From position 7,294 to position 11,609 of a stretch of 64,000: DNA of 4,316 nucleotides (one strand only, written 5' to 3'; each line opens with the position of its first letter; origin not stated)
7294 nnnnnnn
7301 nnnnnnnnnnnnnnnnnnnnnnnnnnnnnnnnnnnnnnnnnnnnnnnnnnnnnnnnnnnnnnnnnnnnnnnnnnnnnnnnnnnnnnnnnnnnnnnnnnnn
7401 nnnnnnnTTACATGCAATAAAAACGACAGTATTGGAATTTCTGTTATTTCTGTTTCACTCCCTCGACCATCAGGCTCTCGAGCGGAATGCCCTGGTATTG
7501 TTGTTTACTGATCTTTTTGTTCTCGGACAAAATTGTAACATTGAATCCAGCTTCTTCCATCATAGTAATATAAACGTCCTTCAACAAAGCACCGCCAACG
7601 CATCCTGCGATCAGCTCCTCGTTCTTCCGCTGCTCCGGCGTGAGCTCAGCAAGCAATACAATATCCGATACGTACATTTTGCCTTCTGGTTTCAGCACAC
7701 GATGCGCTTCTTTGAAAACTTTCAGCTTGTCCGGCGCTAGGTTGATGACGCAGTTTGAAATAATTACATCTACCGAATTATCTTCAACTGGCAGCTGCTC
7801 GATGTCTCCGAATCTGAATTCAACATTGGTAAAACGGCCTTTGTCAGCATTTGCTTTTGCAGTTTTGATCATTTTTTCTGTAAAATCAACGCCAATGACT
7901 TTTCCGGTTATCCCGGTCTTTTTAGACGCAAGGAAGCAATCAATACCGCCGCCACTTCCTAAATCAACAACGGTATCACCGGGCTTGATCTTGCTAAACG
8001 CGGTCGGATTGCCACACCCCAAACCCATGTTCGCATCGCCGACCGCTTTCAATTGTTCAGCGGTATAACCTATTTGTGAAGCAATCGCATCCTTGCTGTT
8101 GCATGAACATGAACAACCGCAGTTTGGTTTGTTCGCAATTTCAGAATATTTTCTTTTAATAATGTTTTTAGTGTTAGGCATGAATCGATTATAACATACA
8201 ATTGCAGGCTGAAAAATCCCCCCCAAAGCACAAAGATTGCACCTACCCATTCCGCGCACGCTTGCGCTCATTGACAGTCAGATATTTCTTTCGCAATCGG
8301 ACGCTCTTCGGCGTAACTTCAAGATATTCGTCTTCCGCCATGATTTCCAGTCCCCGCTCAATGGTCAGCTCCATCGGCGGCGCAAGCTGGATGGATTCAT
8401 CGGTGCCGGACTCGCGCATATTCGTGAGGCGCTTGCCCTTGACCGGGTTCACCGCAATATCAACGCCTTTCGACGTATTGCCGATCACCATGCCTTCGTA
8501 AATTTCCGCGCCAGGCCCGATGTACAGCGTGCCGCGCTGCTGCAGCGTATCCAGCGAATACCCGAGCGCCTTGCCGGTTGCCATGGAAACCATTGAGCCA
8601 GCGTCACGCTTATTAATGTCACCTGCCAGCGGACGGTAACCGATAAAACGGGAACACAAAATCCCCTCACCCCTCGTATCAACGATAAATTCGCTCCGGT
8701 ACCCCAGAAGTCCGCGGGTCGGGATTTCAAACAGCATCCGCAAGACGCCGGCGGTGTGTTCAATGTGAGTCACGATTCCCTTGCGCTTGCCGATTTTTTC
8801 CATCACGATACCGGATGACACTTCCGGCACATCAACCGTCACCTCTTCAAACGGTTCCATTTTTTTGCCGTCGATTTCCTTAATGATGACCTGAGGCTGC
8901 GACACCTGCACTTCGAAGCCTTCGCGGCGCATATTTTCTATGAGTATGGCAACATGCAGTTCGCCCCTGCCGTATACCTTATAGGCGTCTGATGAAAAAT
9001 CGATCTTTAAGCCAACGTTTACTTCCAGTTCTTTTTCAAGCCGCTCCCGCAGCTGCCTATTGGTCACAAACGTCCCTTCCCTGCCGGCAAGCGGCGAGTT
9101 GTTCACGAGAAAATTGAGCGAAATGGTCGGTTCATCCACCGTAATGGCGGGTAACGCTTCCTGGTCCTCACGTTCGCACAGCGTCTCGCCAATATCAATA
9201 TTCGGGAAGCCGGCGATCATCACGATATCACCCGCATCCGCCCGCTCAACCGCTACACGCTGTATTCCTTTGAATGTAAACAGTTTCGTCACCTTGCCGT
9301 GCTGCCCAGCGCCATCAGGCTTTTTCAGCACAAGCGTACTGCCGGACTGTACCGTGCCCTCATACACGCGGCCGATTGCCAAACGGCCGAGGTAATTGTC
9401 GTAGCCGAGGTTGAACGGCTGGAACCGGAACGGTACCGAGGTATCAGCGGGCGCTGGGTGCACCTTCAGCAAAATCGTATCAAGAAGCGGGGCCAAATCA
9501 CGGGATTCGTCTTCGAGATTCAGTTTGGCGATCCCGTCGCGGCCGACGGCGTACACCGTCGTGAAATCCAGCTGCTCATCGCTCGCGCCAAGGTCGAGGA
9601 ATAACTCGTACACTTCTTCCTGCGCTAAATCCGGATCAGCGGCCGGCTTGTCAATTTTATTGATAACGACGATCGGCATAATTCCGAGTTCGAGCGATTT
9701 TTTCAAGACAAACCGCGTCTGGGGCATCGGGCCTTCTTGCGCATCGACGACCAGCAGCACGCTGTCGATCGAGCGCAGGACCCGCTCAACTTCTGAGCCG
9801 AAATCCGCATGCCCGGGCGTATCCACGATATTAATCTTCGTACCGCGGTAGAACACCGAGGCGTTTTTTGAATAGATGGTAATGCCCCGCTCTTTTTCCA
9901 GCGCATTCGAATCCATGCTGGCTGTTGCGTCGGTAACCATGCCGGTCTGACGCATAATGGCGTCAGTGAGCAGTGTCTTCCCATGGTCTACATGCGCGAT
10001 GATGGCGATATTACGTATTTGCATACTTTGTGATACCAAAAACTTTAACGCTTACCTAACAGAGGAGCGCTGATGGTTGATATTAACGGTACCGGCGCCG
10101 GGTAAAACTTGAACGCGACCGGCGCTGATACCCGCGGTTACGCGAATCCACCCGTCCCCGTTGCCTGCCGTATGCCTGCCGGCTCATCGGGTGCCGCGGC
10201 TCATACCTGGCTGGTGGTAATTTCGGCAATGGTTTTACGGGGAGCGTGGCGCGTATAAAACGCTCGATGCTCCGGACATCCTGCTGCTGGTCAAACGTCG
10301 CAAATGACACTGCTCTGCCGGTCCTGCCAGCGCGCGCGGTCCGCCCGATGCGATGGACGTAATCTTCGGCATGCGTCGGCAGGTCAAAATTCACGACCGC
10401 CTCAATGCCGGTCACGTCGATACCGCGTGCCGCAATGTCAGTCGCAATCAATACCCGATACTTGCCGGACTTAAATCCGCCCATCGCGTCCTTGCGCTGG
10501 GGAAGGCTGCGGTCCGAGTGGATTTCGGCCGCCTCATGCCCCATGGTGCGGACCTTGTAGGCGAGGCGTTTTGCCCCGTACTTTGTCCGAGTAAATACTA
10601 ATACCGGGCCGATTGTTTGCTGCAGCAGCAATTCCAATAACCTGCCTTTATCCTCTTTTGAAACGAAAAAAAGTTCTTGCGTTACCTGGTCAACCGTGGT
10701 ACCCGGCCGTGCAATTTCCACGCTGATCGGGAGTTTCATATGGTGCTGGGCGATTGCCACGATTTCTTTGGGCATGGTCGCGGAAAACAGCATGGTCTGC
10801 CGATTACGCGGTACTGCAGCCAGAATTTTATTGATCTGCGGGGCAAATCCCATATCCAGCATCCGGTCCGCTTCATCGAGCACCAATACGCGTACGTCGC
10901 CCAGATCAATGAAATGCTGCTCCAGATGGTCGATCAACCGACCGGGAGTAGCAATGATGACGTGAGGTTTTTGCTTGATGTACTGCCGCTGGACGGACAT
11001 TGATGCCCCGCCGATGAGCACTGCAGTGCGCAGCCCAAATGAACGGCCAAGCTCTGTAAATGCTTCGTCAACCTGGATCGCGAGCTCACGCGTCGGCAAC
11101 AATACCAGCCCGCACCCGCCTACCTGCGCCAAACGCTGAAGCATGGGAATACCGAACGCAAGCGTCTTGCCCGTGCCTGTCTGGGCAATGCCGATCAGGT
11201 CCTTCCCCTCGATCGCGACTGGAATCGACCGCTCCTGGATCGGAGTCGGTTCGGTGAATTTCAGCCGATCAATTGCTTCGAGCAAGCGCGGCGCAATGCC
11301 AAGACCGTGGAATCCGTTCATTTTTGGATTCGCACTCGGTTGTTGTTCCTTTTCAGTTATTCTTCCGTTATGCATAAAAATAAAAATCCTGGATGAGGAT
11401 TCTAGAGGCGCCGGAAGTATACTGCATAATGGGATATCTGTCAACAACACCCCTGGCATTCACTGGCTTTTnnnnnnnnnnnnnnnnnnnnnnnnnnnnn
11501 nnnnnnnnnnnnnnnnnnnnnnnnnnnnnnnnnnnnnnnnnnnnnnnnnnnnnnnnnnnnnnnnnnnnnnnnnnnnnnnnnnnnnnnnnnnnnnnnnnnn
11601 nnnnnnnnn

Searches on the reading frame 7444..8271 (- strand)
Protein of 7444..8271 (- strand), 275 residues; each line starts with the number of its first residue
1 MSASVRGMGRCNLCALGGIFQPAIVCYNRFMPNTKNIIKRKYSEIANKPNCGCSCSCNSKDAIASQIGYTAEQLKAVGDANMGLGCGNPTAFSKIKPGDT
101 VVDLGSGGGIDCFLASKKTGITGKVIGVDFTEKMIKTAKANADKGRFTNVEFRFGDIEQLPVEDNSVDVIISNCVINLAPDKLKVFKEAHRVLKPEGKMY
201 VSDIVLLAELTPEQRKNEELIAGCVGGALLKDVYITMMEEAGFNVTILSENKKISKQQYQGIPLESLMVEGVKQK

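Call 27: search_protein_families(library=pfam, proteins=[window:7444-8271:-], max_evalue=0.001)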
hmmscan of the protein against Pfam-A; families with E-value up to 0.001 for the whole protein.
window:7444-8271:- (275 aa): 15 families
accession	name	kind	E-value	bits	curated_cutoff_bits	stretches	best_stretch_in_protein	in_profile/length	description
PF13847.12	Methyltransf_31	-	1.5e-38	132.2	27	1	95-242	1-145/145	Methyltransferase domain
PF08241.18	Methyltransf_11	-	7.9e-23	81.4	21.2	1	102-200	1-94/95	Methyltransferase domain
PF13649.12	Methyltransf_25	-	8.7e-22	78.1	27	1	101-197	1-97/97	Methyltransferase domain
PF01209.24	Ubie_methyltran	-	9.5e-19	68.1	20.1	1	94-202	44-152/233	ubiE/COQ5 methyltransferase family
PF08242.18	Methyltransf_12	-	1.7e-12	48.3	30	1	102-198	1-97/98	Methyltransferase domain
PF13489.12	Methyltransf_23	-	2.5e-10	40.8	27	1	92-204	17-119/164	Methyltransferase domain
PF06325.19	PrmA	-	8.4e-09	35.8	22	1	95-205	159-262/296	Ribosomal protein L11 methyltransferase (PrmA)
PF01135.25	PCMT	-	1.1e-07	32.3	20.3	1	92-171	68-147/210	Protein-L-isoaspartate(D-aspartate) O-methyltransferase (PCMT)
PF05175.20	MTS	-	4.6e-07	30.1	23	1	98-201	32-138/170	Methyltransferase small domain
PF05148.21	Methyltransf_8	-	1.4e-06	28.8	27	1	155-204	111-159/219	Hypothetical methyltransferase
PF01170.24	UPF0020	-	2.9e-06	27.6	22.3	1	122-173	76-128/197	RMKL-like, methyltransferase domain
PF02353.26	CMAS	-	2.3e-05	24.3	27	1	94-246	59-213/273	Mycolic acid cyclopropane synthetase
PF01728.25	FtsJ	-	0.00023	21.6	24.1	1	92-178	16-103/181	FtsJ-like methyltransferase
PF13679.12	Methyltransf_32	-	0.00029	21.2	27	1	96-171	24-106/143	Methyltransferase domain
PF20922.3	Anamorsin_N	-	0.00034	20.8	27.1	1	154-220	39-107/163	Anamorsin, N-terminal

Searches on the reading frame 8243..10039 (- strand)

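Call 27: search_protein_families(library=pfam, proteins=[window:8243-10039:-], max_evalue=0.001)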
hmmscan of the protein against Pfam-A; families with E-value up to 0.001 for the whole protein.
window:8243-10039:- (598 aa): 6 families
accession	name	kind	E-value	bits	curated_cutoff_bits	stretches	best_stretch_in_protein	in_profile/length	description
PF00009.33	GTP_EFTU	-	3.8e-50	170.5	26.5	1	7-172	2-177/188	Elongation factor Tu GTP binding domain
PF21018.2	BipA_C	-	1.6e-40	137.7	23.8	1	481-588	2-109/110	TypA/BipA C-terminal domain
PF00679.30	EFG_C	-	9.8e-19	67.6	27.9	1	393-477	2-87/89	Elongation factor G C-terminus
PF03144.31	GTP_EFTU_D2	-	5.7e-13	49.5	30.3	1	218-288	1-73/73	Elongation factor Tu domain 2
PF22042.2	EF-G_D2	-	2.5e-09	37.6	27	1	210-289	8-83/84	Elongation factor G domain 2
PF01926.29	MMR_HSR1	-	6.9e-06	26.6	21.9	1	11-128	2-113/113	50S ribosome-binding GTPase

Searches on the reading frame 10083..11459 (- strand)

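Call 27: search_protein_families(library=pfam, proteins=[window:10083-11459:-], max_evalue=0.001)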
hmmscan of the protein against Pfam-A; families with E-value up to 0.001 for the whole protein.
window:10083-11459:- (458 aa): 3 families
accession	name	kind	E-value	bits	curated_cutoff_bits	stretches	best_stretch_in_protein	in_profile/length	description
PF00270.35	DEAD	-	3.3e-49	167.3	26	1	72-233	1-164/167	DEAD/DEAH box helicase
PF00271.37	Helicase_C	-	1e-26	93.8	23.5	1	274-378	6-110/110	Helicase conserved C-terminal domain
PF04851.21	ResIII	-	1.6e-05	25.3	22.5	1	91-230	29-163/164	Type III restriction enzyme, res subunit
